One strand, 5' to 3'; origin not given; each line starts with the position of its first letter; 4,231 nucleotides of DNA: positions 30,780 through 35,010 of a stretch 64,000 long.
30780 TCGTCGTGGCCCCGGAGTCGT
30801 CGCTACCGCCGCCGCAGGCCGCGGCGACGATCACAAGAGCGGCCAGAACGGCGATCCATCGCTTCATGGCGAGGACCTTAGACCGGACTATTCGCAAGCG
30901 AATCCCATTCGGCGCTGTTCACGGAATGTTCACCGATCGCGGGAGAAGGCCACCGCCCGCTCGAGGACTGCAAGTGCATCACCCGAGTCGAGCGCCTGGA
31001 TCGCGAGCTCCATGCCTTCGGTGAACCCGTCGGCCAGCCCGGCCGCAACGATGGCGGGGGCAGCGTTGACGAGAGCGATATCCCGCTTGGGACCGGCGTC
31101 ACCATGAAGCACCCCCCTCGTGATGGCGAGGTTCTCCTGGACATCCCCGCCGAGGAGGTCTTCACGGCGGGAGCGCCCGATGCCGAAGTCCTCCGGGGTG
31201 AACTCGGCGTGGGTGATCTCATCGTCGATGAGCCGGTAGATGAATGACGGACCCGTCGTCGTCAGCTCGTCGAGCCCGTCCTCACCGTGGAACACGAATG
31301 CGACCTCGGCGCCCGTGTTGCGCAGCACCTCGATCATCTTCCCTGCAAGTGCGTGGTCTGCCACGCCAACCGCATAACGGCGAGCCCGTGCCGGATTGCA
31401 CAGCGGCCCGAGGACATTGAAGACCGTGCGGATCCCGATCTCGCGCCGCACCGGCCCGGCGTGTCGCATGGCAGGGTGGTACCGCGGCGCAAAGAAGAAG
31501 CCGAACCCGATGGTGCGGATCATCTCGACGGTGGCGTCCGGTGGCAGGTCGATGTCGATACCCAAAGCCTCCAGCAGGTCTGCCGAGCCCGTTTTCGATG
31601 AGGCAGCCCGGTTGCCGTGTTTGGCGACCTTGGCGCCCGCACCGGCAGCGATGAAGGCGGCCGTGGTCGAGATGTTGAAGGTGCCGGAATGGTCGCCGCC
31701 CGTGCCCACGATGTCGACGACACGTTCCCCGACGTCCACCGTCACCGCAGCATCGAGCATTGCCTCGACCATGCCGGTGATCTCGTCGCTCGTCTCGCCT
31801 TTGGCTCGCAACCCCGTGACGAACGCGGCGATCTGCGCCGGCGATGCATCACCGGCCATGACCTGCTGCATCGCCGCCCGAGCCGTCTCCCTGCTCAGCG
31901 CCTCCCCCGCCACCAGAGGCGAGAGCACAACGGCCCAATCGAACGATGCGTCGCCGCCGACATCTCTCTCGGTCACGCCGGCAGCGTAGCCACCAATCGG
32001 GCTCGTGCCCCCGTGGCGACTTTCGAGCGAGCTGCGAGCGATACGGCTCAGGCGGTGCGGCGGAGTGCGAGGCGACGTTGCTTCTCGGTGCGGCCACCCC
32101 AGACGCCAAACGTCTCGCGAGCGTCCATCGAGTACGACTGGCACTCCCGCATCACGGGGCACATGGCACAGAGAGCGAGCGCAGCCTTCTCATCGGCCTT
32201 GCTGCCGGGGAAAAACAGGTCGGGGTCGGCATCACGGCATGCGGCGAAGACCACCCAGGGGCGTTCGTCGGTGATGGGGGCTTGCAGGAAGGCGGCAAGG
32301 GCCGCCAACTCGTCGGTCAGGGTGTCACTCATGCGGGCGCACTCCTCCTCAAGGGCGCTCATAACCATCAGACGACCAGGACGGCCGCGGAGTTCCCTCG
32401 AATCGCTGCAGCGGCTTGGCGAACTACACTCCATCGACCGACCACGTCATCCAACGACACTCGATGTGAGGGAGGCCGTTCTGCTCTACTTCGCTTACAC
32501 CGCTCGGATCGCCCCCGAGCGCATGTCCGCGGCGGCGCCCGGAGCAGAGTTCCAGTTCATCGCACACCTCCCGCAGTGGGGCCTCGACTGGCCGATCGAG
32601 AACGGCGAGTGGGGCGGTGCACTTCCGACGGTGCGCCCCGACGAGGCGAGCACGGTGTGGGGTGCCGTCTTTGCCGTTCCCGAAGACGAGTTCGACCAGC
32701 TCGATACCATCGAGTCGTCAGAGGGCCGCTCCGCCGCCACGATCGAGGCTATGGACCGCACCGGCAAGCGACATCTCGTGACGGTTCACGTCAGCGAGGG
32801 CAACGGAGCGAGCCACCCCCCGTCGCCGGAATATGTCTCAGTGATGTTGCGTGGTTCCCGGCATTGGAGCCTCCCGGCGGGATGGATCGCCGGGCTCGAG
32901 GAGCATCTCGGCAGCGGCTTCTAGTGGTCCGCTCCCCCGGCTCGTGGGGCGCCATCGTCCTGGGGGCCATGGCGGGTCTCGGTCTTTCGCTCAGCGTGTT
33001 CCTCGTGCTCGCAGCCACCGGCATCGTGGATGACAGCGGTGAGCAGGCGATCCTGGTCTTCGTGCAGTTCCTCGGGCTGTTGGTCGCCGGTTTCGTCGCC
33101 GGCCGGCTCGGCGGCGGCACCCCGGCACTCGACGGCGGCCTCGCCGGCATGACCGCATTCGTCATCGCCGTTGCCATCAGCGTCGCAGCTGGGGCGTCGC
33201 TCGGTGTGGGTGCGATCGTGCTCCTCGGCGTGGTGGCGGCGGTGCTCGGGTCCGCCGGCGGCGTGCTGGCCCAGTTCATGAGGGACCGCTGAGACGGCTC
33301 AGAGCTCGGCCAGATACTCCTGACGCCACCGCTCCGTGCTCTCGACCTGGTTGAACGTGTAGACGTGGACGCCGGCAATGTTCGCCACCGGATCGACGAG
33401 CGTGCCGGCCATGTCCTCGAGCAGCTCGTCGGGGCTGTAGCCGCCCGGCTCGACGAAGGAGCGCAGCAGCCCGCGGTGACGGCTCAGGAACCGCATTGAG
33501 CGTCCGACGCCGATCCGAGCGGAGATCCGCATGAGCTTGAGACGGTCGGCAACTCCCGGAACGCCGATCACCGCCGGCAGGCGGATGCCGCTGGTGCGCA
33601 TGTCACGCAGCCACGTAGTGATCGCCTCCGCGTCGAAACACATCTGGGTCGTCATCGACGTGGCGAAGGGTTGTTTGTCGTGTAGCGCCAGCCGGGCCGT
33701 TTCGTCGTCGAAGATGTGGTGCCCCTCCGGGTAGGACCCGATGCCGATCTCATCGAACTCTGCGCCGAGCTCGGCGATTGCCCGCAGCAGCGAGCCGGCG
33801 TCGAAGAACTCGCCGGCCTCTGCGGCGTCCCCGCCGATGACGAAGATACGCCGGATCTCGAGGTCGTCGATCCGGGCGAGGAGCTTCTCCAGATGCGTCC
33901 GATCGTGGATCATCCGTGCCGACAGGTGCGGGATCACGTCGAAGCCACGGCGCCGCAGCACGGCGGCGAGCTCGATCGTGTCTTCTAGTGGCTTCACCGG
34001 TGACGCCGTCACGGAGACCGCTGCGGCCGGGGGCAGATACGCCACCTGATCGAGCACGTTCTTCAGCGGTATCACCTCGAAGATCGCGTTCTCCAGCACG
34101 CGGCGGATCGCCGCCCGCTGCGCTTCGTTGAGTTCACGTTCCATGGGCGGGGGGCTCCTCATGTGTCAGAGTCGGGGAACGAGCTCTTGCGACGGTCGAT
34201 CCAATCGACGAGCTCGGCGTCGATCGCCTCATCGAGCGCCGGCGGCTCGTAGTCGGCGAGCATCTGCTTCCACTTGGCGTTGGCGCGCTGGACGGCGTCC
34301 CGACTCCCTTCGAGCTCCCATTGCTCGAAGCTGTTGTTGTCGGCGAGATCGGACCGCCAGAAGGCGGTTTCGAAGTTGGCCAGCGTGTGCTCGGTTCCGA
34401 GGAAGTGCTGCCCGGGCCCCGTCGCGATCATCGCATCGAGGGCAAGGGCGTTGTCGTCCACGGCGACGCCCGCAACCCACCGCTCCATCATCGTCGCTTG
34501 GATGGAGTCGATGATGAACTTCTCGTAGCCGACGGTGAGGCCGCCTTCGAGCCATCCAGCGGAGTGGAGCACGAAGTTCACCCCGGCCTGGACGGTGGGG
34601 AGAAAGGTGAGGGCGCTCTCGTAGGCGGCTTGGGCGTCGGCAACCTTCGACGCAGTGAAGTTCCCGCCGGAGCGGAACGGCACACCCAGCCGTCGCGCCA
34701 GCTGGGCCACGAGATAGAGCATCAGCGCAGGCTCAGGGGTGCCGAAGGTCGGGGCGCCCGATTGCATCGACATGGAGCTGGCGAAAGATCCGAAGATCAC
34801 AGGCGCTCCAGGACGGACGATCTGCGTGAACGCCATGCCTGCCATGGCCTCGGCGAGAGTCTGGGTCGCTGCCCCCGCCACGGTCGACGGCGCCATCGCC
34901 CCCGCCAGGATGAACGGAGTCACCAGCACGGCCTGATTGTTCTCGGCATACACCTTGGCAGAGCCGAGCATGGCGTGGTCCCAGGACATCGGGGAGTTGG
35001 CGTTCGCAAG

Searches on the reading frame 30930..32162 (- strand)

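Call 16: search_protein_families(library=pfam, proteins=[window:30930-32162:-], max_evalue=0.001)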
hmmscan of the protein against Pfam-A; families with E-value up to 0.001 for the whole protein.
window:30930-32162:- (410 aa): 2 families
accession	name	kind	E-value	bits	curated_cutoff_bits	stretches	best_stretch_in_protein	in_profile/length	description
PF00591.27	Glycos_transf_3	-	1.1e-86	291.1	27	1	147-397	3-253/253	Glycosyl transferase family, a/b domain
PF02885.22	Glycos_trans_3N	-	6e-22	77.6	26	1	80-139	4-63/63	Glycosyl transferase family, helical bundle domain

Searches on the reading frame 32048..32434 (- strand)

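Call 73: search_protein_families(library=pfam, proteins=[window:32048-32434:-], max_evalue=0.01)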
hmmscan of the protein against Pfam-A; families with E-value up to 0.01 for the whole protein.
window:32048-32434:- (128 aa): 1 family
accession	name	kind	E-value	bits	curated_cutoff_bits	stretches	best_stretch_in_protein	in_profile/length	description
PF02467.21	Whib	-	1.2e-20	74.3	23.6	1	60-121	1-63/65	Transcription factor WhiB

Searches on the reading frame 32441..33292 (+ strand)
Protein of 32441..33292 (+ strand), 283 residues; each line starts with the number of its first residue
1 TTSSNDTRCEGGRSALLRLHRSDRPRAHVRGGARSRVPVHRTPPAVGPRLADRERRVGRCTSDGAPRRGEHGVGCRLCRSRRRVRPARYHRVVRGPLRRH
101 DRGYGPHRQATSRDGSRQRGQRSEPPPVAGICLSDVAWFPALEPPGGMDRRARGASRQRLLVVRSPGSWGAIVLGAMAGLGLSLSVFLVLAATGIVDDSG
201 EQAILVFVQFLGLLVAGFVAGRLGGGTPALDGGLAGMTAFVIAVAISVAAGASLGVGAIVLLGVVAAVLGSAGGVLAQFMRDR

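Call 73: search_protein_families(library=pfam, proteins=[window:32441-33292:+], max_evalue=0.01)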
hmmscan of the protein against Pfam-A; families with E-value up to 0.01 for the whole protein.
window:32441-33292:+ (283 aa): 1 family
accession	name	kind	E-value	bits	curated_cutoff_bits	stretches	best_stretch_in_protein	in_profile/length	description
PF12670.12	DUF3792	-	0.0055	17.3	31.3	1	171-276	4-114/115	Protein of unknown function (DUF3792)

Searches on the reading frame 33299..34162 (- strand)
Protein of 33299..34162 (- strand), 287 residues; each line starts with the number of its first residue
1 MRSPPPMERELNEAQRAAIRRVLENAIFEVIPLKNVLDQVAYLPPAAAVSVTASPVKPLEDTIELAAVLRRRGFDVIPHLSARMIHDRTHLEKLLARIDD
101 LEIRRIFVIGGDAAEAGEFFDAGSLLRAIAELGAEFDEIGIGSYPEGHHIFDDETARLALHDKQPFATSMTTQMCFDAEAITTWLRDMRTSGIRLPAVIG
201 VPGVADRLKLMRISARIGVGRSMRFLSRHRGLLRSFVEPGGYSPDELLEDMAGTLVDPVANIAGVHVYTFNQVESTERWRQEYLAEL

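Call 3: search_protein_families(library=pfam, proteins=[window:33299-34162:-], max_evalue=0.01)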
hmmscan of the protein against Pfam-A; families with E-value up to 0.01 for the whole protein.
window:33299-34162:- (287 aa): 1 family
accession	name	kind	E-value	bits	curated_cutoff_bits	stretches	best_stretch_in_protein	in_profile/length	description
PF02219.23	MTHFR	-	5.8e-12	46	24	1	49-276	44-279/287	Methylenetetrahydrofolate reductase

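Call 24: search_protein_families(library=ncbifam, proteins=[window:33299-34162:-], max_evalue=0.001)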
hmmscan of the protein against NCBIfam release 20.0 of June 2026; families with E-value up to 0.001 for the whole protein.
window:33299-34162:- (287 aa): 2 families
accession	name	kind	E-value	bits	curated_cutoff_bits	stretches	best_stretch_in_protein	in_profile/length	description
TIGR00676.1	fadh2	equivalog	9.2e-16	58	293.7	1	37-277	21-268/275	methylenetetrahydrofolate reductase [NAD(P)H]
TIGR00677.1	fadh2_euk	equivalog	1.7e-08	34.2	310.05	1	62-214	47-209/281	methylenetetrahydrofolate reductase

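Call 89: search_solved_structures(query=window:33299-34162:-, max_evalue=0.001)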
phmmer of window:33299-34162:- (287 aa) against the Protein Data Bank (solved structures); distinct sequences matched with E-value up to 0.001: 5.
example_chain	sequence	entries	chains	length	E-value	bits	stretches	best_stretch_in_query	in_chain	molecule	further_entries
7xg9_A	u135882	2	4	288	3.3e-34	121.9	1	15-280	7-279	5,10-methylenetetrahydrofolate reductase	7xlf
8uy1_D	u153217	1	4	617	5.1e-06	29.4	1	125-277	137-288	Methylenetetrahydrofolate reductase-like protein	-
8uy2_A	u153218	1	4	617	5.2e-06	29.4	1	125-277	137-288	Methylenetetrahydrofolate reductase-like protein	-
1v93_A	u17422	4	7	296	0.00011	25.1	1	43-277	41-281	5,10-Methylenetetrahydrofolate reductase | Methylenetetrahydrofolate reductase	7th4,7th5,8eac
3apt_A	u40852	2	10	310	0.00013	24.8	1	43-277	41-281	Methylenetetrahydrofolate reductase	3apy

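Call 95: search_solved_structures(query=window:33299-34162:-, max_evalue=1e-10, show_alignments=1)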
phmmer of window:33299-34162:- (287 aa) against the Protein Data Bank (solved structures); distinct sequences matched with E-value up to 1e-10: 1.
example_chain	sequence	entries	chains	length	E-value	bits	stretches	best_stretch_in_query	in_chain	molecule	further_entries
7xg9_A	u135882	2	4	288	3.3e-34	121.9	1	15-280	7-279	5,10-methylenetetrahydrofolate reductase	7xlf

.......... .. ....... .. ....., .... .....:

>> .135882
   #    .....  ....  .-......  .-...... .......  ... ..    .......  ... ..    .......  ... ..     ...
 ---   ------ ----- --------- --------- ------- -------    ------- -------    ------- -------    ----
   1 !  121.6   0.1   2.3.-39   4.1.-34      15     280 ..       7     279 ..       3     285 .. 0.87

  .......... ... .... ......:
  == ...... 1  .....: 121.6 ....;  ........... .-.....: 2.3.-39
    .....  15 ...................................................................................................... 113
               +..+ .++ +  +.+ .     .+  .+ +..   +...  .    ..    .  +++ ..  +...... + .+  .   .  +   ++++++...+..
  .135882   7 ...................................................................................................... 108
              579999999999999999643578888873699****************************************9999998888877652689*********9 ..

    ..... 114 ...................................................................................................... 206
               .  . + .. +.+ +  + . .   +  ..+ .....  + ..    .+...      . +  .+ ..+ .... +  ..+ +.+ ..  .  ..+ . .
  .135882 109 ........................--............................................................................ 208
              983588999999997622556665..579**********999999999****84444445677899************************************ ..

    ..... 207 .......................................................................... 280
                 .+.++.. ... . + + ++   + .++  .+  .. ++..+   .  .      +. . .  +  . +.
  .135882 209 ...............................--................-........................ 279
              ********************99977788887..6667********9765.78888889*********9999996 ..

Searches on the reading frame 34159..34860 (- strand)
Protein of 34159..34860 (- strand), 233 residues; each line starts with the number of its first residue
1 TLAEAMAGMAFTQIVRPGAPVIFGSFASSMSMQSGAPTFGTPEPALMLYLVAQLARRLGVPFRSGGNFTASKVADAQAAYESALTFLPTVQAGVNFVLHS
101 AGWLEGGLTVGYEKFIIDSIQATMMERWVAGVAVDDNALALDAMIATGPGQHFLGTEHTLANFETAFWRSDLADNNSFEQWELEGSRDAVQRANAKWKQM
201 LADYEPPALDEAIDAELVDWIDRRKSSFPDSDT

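Call 65: search_solved_structures(query=window:34159-34860:-, max_evalue=0.001, show_alignments=5)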
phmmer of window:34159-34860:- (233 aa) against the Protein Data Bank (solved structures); distinct sequences matched with E-value up to 0.001: 5.
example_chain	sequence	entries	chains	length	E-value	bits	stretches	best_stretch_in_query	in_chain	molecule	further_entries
4yyc_A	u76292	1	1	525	2e-88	298.7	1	2-232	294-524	Putative trimethylamine methyltransferase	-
9yce_A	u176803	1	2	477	2e-55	190.7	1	3-224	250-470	Glycine betaine methyltransferase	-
2qne_A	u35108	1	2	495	2.2e-55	190.6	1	3-224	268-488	Putative methyltransferase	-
7xcl_A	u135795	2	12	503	9.8e-27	96.9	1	3-228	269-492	Trimethylamine methyltransferase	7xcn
7xcm_A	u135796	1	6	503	1.5e-26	96.3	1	3-228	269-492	Trimethylamine methyltransferase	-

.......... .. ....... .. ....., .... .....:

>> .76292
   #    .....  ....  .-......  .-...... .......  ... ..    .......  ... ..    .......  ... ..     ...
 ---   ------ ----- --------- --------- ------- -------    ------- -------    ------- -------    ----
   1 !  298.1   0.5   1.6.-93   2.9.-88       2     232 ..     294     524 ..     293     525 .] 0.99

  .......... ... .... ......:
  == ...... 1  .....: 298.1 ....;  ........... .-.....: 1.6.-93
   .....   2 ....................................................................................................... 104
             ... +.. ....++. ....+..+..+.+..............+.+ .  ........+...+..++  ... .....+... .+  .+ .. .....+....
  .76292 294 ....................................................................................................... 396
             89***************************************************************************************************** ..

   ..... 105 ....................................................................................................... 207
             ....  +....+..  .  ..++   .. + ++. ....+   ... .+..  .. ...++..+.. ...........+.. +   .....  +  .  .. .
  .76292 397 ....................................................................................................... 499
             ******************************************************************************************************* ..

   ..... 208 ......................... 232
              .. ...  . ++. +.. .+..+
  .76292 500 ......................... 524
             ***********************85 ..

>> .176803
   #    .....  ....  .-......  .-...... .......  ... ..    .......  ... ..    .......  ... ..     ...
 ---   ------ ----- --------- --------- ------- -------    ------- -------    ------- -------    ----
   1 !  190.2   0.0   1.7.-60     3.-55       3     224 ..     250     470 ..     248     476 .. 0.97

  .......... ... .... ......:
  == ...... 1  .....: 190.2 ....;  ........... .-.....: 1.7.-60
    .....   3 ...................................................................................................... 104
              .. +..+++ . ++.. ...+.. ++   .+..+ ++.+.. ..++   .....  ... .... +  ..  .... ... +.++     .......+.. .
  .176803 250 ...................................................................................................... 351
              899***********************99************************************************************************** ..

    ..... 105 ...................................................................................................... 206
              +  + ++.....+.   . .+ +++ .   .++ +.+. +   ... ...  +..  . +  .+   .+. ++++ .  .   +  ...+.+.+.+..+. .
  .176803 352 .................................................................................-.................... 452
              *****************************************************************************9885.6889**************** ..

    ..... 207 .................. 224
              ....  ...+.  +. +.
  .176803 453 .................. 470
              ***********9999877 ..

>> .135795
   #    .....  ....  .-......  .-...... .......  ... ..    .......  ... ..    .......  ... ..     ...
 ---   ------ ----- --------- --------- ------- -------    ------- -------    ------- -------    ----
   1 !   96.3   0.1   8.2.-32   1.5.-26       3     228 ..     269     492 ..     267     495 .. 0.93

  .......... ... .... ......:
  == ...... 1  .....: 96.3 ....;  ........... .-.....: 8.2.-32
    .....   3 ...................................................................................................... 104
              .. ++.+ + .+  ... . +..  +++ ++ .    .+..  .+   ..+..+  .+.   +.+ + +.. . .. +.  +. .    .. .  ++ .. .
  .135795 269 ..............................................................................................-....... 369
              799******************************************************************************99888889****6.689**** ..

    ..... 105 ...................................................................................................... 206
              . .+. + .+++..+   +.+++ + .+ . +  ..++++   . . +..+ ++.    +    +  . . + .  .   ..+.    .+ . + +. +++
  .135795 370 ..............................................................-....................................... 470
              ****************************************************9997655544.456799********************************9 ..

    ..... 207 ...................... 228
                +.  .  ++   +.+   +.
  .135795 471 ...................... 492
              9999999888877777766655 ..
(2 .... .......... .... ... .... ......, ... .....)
